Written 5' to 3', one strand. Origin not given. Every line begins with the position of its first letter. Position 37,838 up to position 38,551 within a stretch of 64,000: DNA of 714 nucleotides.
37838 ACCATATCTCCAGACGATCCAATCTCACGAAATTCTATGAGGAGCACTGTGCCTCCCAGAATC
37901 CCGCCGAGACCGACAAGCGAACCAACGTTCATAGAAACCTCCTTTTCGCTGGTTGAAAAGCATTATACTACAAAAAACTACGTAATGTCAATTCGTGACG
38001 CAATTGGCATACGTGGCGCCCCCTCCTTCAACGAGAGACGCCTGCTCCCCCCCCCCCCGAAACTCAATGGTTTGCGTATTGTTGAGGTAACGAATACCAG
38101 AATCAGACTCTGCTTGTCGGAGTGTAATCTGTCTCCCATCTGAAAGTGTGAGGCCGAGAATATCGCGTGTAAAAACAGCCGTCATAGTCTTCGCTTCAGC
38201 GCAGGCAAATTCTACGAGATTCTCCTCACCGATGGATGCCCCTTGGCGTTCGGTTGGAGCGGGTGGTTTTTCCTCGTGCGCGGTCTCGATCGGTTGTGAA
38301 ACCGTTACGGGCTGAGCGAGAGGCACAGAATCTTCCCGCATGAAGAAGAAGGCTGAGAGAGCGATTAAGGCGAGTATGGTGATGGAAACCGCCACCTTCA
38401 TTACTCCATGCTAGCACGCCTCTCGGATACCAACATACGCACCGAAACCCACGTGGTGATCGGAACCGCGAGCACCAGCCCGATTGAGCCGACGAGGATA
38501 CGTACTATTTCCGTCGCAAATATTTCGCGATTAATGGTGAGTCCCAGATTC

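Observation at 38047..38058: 12-nt homopolymeric G/C tract inside the MliC-like gene: candidate phase-variable contingency locus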

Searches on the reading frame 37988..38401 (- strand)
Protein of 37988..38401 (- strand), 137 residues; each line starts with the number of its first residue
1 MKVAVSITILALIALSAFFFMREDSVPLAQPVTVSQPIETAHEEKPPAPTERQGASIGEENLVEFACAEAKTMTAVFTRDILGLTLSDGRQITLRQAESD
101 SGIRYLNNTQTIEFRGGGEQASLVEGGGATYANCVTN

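Call 4: search_protein_families(library=pfam, proteins=[window:37988-38401:-], max_evalue=1)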
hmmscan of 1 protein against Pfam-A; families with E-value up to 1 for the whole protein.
window:37988-38401:- (137 aa): 1 family
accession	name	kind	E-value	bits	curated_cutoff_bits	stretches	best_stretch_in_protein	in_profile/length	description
PF09864.15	MliC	-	7.4e-07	29.5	22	1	65-129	1-64/67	Membrane-bound lysozyme-inhibitor of c-type lysozyme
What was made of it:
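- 37988..38401 (-): MliC/PliC-family gene, 137 aa. It has an N-terminal helix (res 3-21), a low-confidence Pro/Glu-rich linker (about res 22-57) and an eight-stranded beta-barrel domain (res 62-136). Pfam PF09864 at 29.5 bits against a cut-off of 22 (call 4).
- On MliC/PliC lysozyme-inhibitor family (PF09864 / COG3895): PF09864 with E=7.4e-7 and 29.5 bits against a cut-off of 22, covering residues 65-129 (call 4).
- Checked: The ORF matches Pfam MliC PF09864 at 29.5 bits, above the curated cut-off of 22 (call 4).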

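Call 5: find_homologous_proteins(query=window:37988-38401:-, max_evalue=0.001)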
Query window:37988-38401:- (137 aa): 75 proteins with E <= 0.001 among 126 candidates.
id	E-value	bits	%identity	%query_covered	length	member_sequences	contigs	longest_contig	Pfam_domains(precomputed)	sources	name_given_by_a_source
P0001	1.3e-81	289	100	100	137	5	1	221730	PF09864.16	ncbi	-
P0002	2.2e-48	182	66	98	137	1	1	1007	PF09864.16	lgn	-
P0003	1.3e-45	173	67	98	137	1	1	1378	PF09864.16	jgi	jgi:membrane-bound inhibitor of C-type lysozyme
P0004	1.7e-45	172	63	98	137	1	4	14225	PF09864.16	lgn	-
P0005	3.1e-45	171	63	100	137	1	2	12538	PF09864.16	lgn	-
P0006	4.1e-45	171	62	100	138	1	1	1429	PF09864.16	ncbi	-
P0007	1.6e-44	169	64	100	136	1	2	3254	-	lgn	-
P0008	2.7e-43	165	62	100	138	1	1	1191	-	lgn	-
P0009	2.9e-43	165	64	98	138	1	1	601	PF09864.16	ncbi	-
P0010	4.9e-42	161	61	98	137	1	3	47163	PF09864.16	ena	-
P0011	7.1e-42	161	61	99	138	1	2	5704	PF09864.16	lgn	-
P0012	1.0e-40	157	59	96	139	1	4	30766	PF09864.16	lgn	-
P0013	1.4e-39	153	57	98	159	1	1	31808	PF09864.16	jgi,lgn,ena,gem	-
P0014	1.1e-38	150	58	96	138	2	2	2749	-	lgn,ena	-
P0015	1.6e-38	150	59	98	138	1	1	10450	-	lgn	-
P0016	1.6e-37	146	55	100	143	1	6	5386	PF09864.16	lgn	-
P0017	2.8e-37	146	57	97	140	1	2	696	PF09864.16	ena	-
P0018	1.0e-36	144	58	96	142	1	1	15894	PF09864.16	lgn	-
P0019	1.4e-36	143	59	90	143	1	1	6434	PF09864.16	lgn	-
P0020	1.4e-36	143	54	99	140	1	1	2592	PF09864.16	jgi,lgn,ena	-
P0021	2.3e-36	143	56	95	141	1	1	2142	PF09864.16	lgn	-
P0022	1.3e-35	140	57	95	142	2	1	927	PF09864.16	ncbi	-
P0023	2.2e-35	140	59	86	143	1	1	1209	PF09864.16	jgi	jgi:membrane-bound inhibitor of C-type lysozyme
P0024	2.0e-34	137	51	98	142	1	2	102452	PF09864.16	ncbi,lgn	-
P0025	2.2e-34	136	56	98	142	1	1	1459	PF09864.16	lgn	-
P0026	3.1e-34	136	54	98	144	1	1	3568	PF09864.16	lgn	-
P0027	4.5e-34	135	53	98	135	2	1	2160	PF09864.16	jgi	jgi:membrane-bound inhibitor of C-type lysozyme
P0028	6.5e-34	135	54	98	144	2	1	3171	PF09864.16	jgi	jgi:membrane-bound inhibitor of C-type lysozyme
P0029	6.5e-34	135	55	98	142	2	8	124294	PF09864.16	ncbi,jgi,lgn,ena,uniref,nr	ncbi:hypothetical protein A2765_02995 [Candidatus Kaiserbacteria bacterium RIFCSPHIGHO2_01_FULL_56_2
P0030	1.4e-33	134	58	92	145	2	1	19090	PF09864.16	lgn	-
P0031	1.1e-32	131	54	95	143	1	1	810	PF09864.16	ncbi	-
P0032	1.3e-32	131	60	82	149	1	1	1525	PF09864.16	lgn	-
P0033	7.3e-32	128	56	85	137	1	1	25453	PF09864.16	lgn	-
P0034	5.9e-31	125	52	99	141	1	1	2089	PF09864.16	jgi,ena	-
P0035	8.7e-31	125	54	96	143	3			PF09864.16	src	-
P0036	1.2e-30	124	54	96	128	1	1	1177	PF09864.16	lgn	-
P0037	1.3e-30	124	67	69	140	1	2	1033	PF09864.16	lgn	-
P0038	1.6e-30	124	48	95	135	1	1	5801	PF09864.16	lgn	-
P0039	2.4e-30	123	65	70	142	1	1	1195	PF09864.16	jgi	jgi:predicted ribosomally synthesized peptide with SipW-like signal peptide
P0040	9.2e-30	121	49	98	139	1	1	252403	PF09864.16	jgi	jgi:membrane-bound inhibitor of C-type lysozyme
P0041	1.4e-29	121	52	99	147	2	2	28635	PF09864.16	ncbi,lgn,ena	ncbi:MAG: MliC family protein [Patescibacteria group bacterium]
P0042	2.5e-29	120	64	64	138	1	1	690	PF09864.16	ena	-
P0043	2.9e-29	120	51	96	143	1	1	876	PF09864.16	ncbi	-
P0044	3.3e-29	120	49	96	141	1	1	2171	PF09864.16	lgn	-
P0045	4.7e-29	119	48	99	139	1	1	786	PF09864.16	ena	-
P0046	6.3e-29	119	64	66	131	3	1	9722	PF09864.16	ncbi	-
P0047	7.0e-29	119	51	98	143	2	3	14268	PF09864.16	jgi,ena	-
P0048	2.1e-28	117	48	96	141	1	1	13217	PF09864.16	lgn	-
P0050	3.9e-28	116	49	96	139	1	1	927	PF09864.16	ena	-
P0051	7.9e-28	115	51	99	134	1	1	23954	PF09864.16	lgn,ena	-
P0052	9.2e-28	115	48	99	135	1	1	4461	PF09864.16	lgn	-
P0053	1.2e-27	115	50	90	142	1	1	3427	PF09864.16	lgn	-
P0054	1.8e-27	114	50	97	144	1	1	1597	PF09864.16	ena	-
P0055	1.8e-26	111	49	87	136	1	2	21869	PF09864.16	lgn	-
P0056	3.9e-26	110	52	91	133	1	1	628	PF09864.16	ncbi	-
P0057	4.7e-26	109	45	96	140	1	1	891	PF09864.16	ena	-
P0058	5.5e-26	109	53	74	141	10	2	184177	PF09864.16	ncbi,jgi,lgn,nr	ncbi:MliC family protein [bacterium]|jgi:membrane-bound inhibitor of C-type lysozyme|nr:MliC family 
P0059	6.8e-26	109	48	99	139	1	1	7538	PF09864.16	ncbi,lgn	ncbi:MAG: MliC family protein [Minisyncoccia bacterium]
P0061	1.5e-25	108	49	86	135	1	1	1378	PF09864.16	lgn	-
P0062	1.5e-25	108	56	77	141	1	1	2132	PF09864.16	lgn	-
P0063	1.8e-25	108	57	77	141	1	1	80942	PF09864.16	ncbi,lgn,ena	-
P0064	3.0e-25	107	65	60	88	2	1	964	PF09864.16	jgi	jgi:membrane-bound inhibitor of C-type lysozyme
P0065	8.2e-25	105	47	99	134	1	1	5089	PF09864.16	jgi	-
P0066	1.3e-24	105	56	81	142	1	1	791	PF09864.16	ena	-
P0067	2.4e-24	104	55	75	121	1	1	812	PF09864.16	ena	-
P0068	2.6e-24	104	50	92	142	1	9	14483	PF09864.16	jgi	jgi:membrane-bound inhibitor of C-type lysozyme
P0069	1.4e-23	101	46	93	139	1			PF09864.16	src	-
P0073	9.4e-20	89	47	72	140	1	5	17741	PF09864.16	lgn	-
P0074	8.4e-9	54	45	65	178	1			PF09864.16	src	-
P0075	1.2e-6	47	42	52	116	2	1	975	PF09864.16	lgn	-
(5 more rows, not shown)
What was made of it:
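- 37988..38401 (-): 75 homologues, mostly Patescibacteria (call 5).
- On MliC/PliC lysozyme-inhibitor family (PF09864 / COG3895): Most homologues carry a precomputed PF09864 hit (call 5).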

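Call 6: find_encoding_contigs(protein=window:37988-38401:-, flank=5000, max_places=10)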
Protein window:37988-38401:- (137 aa): no gene with exactly this product is on record in the collection.

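Call 7: list_cluster_members(proteins=[P0001])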
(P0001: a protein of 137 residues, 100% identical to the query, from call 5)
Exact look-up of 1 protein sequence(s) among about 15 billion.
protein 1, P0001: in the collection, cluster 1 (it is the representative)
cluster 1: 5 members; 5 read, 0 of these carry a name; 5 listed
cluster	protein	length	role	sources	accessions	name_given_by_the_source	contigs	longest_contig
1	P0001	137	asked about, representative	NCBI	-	-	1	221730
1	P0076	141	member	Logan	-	-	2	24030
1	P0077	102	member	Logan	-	-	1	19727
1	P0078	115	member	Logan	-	-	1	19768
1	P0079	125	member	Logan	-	-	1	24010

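Call 10: find_encoding_contigs(protein=P0076, flank=3000, max_places=10)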
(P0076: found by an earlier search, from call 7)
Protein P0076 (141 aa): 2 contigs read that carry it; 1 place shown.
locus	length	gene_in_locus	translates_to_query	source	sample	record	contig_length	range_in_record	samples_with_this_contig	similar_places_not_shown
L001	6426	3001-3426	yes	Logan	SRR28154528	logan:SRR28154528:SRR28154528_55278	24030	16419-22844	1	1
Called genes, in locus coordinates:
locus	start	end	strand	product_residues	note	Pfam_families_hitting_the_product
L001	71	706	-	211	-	-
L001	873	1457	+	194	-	PF13489:Methyltransf_23, PF01209:Ubie_methyltran, PF00891:Methyltransf_2 (weak), PF13847:Methyltransf_31, PF08241:Methyltransf_11, PF08242:Methyltransf_12, PF13649:Methyltransf_25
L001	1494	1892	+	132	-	PF01475:FUR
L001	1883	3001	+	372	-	PF07907:YibE_F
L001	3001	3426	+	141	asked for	PF09864:MliC (weak)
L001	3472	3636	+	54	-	-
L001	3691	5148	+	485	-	PF01336:tRNA_anti-codon, PF00152:tRNA-synt_2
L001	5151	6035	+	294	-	PF00892:EamA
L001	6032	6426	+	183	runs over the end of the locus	PF01625:PMSR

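Call 11: find_encoding_contigs(protein=P0079, flank=3000, max_places=10)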
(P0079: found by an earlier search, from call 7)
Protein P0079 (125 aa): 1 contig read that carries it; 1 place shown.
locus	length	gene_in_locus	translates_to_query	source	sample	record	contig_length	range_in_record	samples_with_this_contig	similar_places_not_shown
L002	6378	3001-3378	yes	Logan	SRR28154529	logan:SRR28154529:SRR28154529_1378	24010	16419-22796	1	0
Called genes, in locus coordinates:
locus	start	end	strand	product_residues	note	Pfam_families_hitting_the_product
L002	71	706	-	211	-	-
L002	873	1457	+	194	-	PF13489:Methyltransf_23, PF01209:Ubie_methyltran, PF00891:Methyltransf_2 (weak), PF13847:Methyltransf_31, PF08241:Methyltransf_11, PF08242:Methyltransf_12, PF13649:Methyltransf_25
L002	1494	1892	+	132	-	PF01475:FUR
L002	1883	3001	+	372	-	PF07907:YibE_F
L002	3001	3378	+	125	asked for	PF09864:MliC (weak)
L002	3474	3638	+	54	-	-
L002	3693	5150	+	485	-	PF01336:tRNA_anti-codon, PF00152:tRNA-synt_2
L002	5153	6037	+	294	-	PF00892:EamA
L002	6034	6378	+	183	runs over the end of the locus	PF01625:PMSR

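Call 12: find_encoding_contigs(protein=P0001, flank=3000, max_places=10)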
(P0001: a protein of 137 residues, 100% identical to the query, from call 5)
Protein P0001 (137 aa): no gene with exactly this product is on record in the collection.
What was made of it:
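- Tried and rejected: Exact-protein look-up of the window protein and of P0001 found no gene record (calls 6, 12).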

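Call 18: find_related_loci(query=A1, collection=genome_contigs, flank=3000)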
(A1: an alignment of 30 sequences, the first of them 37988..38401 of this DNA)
Query A1 (137 aa) in genome_contigs; peptide patterns used: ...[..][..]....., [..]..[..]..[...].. (x = any residue, [..] = any of these).
39 stretches matched a pattern; 5 encode a relative of the query (tblastn E <= 1e-3); 5 distinct loci.
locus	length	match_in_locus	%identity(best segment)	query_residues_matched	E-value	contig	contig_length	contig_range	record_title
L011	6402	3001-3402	61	1-134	8e-49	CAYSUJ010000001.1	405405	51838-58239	MAG TPA_asm: uncultured Candidatus Saccharibacteria bacterium isolate SRP173033_co1_92 genome assembly, contig: NODE_10_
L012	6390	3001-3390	51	5-135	4e-36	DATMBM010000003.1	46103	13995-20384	MAG TPA_asm: Candidatus Paceibacterota bacterium isolate SMAG_U13353 k141_44016, whole genome shotgun sequence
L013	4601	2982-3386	47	1-135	1e-34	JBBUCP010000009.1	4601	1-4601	MAG: Patescibacteria group bacterium isolate H52-bin124_1 H52_bin124_1_000000000009, whole genome shotgun sequence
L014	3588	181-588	48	1-135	1e-33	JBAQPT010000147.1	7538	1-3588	MAG: Minisyncoccia bacterium isolate MFD03286_ilm_asm_bin13 k127_132683, whole genome shotgun sequence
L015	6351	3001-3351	49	18-134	2e-33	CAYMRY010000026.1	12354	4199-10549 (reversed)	MAG TPA_asm: uncultured Candidatus Saccharibacteria bacterium isolate SRP150892_co2_47 genome assembly, contig: NODE_766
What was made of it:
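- Tried and rejected: They gave only 5 distant loci (call 18).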

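Call 19: search_solved_structures(query=A1, max_evalue=1, show_alignments=3)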
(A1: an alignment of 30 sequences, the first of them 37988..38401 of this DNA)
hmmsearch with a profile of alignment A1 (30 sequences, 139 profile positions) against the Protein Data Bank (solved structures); distinct sequences matched with E-value up to 1: 1.
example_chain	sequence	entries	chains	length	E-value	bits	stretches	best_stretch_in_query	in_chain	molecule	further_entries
2f09_A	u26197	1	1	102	0.33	14.1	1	88-138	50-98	Hypothetical protein ydhA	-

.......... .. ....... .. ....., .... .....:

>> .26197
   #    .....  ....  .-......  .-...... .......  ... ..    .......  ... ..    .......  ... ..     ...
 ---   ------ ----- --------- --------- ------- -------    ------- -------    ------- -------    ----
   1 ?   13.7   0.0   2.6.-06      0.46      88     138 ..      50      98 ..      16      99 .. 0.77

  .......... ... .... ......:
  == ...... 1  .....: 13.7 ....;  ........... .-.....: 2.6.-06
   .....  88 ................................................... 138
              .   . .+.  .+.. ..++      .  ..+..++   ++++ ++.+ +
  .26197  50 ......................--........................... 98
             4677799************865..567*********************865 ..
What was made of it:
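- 38087..38107 (-): S99-D-S-G-I-R-Y105, the counterpart of the MliC/PliC SxSGAxY motif. Profile alignment to E. coli YdhA/MliC 2F09 (call 19).
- On MliC/PliC lysozyme-inhibitor family (PF09864 / COG3895): C134 aligns with the C-terminal Cys of E. coli YdhA (call 19). S99-D-S-G-I-R-Y105 aligns with SASGARY of 2F09 (call 19).
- Motif: the family consensus I-E-F-R-G-K-G aligns with YVFWSKG of E. coli MliC (call 19).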

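Call 22: find_related_loci(query=A1, collection=metagenome_contigs, flank=1500)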
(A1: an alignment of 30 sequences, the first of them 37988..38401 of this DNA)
Query A1 (137 aa) in metagenome_contigs; peptide patterns used: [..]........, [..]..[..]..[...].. (x = any residue, [..] = any of these).
131 stretches matched a pattern; 19 encode a relative of the query (tblastn E <= 1e-3); 19 distinct loci.
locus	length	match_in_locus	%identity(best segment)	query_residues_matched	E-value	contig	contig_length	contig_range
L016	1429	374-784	62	1-137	6e-55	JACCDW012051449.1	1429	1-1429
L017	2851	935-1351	57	1-134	1e-47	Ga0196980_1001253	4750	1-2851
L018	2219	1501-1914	54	2-137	6e-44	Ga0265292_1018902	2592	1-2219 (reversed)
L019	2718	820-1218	56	5-134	4e-43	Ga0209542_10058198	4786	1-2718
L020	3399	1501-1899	56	5-134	4e-43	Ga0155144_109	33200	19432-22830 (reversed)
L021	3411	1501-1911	51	1-134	5e-43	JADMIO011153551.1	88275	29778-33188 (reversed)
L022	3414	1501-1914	55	1-134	2e-41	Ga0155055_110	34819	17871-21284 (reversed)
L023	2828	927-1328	51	5-137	3e-39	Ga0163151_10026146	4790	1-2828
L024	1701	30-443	52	1-135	6e-39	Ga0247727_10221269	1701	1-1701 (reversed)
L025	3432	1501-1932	52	1-135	7e-38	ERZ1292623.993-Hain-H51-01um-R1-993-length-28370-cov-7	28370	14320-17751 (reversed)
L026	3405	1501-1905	48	1-135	2e-36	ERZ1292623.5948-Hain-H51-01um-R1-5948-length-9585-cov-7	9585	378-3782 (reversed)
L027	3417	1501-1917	51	1-134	6e-36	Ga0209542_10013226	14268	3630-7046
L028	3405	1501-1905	48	1-134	7e-35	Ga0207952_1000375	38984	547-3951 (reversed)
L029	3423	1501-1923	48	5-136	8e-35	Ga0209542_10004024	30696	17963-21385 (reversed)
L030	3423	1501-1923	48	5-136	8e-35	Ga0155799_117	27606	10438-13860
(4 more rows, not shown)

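Call 32: predict_structure(alignment_id=A1)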
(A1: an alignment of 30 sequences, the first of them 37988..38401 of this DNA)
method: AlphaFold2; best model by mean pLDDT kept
length: 137 residues; sequences in the alignment: 30
mean_pLDDT: 79.0   pTM: 0.55
mean pLDDT of the five models: 79.0, 78.8, 78.6, 77.1, 76.0
residues with pLDDT >= 90: 64; 70-90: 28; 50-70: 40; < 50: 5
segments of 3 or more residues with pLDDT < 50: none
pLDDT, mean of each block of 10 residues (from residue 1): 67 76 58 53 58 54 93 93 94 93 92 93 94 92
secondary structure, 60 per line:
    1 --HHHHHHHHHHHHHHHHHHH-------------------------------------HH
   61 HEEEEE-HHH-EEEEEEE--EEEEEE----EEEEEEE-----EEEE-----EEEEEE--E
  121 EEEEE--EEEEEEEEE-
elements in order: H3-21 E62-66 E72-78 E81-86 E91-97 E103-106 E112-117 E120-125 E128-136
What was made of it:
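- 37988..38401 (-): AF2 model with domain pLDDT above 90 (call 32).
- On MliC/PliC lysozyme-inhibitor family (PF09864 / COG3895): The AF2 model has 8 strands with domain pLDDT above 90 (call 32).
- Strands 120-125 and 128-136 are lost (call 32).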

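Call 34: fold_search(model_id=the predicted structure, library=pdb)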
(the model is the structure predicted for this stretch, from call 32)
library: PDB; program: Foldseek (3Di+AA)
matches with E <= 10: 1146; with E <= 0.001: 0
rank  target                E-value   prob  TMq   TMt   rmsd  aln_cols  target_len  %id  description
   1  3oe3_F                3.3e-03  1.00  0.49  0.74   2.2        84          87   19  Crystal structure of PliC-St, periplasmic lysozyme inhibitor of C-type lysozyme from Salmonella typhimurium (released 2010-12-22)
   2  4mir_C                7.1e-03  1.00  0.40  0.54   3.5        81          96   18  The structure of Brucella abortus PliC in the hexagonal crystal form (released 2014-07-16)
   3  3oe3_C                7.5e-03  1.00  0.48  0.71   2.5        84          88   21  Crystal structure of PliC-St, periplasmic lysozyme inhibitor of C-type lysozyme from Salmonella typhimurium (released 2010-12-22)
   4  4mir_A                8.3e-03  1.00  0.42  0.56   3.3        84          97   21  The structure of Brucella abortus PliC in the hexagonal crystal form (released 2014-07-16)
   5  7dpy_B                9.8e-03  1.00  0.43  0.63   3.3        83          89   13  Structure of Brucella abortus PhiA (released 2021-06-23)
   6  3oe3_E                1.5e-02  1.00  0.41  0.64   3.1        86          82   20  Crystal structure of PliC-St, periplasmic lysozyme inhibitor of C-type lysozyme from Salmonella typhimurium (released 2010-12-22)
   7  3oe3_A                2.3e-02  1.00  0.44  0.67   3.1        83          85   20  Crystal structure of PliC-St, periplasmic lysozyme inhibitor of C-type lysozyme from Salmonella typhimurium (released 2010-12-22)
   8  3f6z_B                3.4e-02  1.00  0.41  0.58   3.1        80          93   21  Crystal structure of Pseudomonas aeruginosa MliC in complex with hen egg white lysozyme (released 2008-12-23)
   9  7dpy_A                3.4e-02  1.00  0.42  0.60   3.6        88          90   14  Structure of Brucella abortus PhiA (released 2021-06-23)
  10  4mis_A                3.6e-02  1.00  0.43  0.57   3.3        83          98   20  The structure of Brucella abortus PliC in the orthorombic crystal form (released 2014-07-16)
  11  2f09_MODEL_1_A        4.4e-02  1.00  0.44  0.69   2.9        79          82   20  Solution Structure of the gene product of E. coli gene ydhA (released 2005-12-13)
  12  8pn7_G                9.9e-02  0.96  0.36  0.26   4.6        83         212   17  Engineered glycolyl-CoA carboxylase (G20R variant) with bound CoA (released 2023-11-29)
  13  8pn8_G                1.3e-01  0.94  0.36  0.26   4.6        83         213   17  Engineered glycolyl-CoA carboxylase (L100N variant) with bound CoA (released 2023-11-29)
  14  6d47                  1.3e-01  0.25  0.17  0.08  12.0        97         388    8  Crystal structure of a DNA polymerase III subunit beta DnaN sliding clamp from Mycobacterium marinum (released 2018-05-02)
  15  6dly_B                1.6e-01  0.35  0.19  0.08  12.3        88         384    9  Crystal structure of DNA polymerase III subunit beta from Mycobacterium marinum in complex with a natural product (released 2019-06-12)
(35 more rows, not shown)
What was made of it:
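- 37988..38401 (-): The top 11 Foldseek PDB hits are all PliC/MliC/PhiA (call 34).
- On MliC/PliC lysozyme-inhibitor family (PF09864 / COG3895): The top 11 Foldseek PDB hits are PliC, MliC or PhiA, with probability 1.00 and target TM-score up to 0.74 (call 34).
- Family and fold: calls 4, 32, 34.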

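Call 46: find_encoding_contigs(protein=P0002, flank=1000, max_places=3)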
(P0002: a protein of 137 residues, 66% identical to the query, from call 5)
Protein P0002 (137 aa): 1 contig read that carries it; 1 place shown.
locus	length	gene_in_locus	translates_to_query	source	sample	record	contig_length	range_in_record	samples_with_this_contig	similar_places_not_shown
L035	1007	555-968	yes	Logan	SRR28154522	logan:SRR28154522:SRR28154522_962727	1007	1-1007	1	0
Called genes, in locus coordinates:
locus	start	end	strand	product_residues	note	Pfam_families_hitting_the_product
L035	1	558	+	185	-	?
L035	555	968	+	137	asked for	PF09864:MliC (weak)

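Call 47: find_encoding_contigs(protein=P0004, flank=3000, max_places=4)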
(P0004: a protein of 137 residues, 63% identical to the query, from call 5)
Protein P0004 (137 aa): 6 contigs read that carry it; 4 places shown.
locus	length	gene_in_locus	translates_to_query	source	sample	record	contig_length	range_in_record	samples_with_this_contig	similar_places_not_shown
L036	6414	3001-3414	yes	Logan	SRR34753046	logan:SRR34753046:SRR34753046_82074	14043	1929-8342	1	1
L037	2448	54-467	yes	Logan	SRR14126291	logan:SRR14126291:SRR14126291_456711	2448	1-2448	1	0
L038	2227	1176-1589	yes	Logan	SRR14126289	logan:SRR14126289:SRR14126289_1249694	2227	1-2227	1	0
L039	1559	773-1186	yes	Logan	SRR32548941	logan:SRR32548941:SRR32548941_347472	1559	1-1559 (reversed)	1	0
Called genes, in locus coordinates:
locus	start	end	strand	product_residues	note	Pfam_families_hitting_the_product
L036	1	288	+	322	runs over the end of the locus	PF01297:ZnuA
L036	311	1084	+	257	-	PF00005:ABC_tran, PF13304:AAA_21 (faint)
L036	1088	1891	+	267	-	PF00950:ABC-3, PF01032:FecCD (weak)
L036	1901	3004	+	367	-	PF07907:YibE_F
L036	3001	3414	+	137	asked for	PF09864:MliC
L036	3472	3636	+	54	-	-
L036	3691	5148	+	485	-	PF01336:tRNA_anti-codon, PF00152:tRNA-synt_2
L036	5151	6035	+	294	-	PF00892:EamA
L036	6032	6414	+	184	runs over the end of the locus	PF01625:PMSR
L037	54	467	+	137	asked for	PF09864:MliC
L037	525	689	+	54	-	-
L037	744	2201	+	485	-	PF01336:tRNA_anti-codon, PF00152:tRNA-synt_2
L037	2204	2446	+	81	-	?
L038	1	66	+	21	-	?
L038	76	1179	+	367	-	PF07907:YibE_F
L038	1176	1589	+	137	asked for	PF09864:MliC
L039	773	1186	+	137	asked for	PF09864:MliC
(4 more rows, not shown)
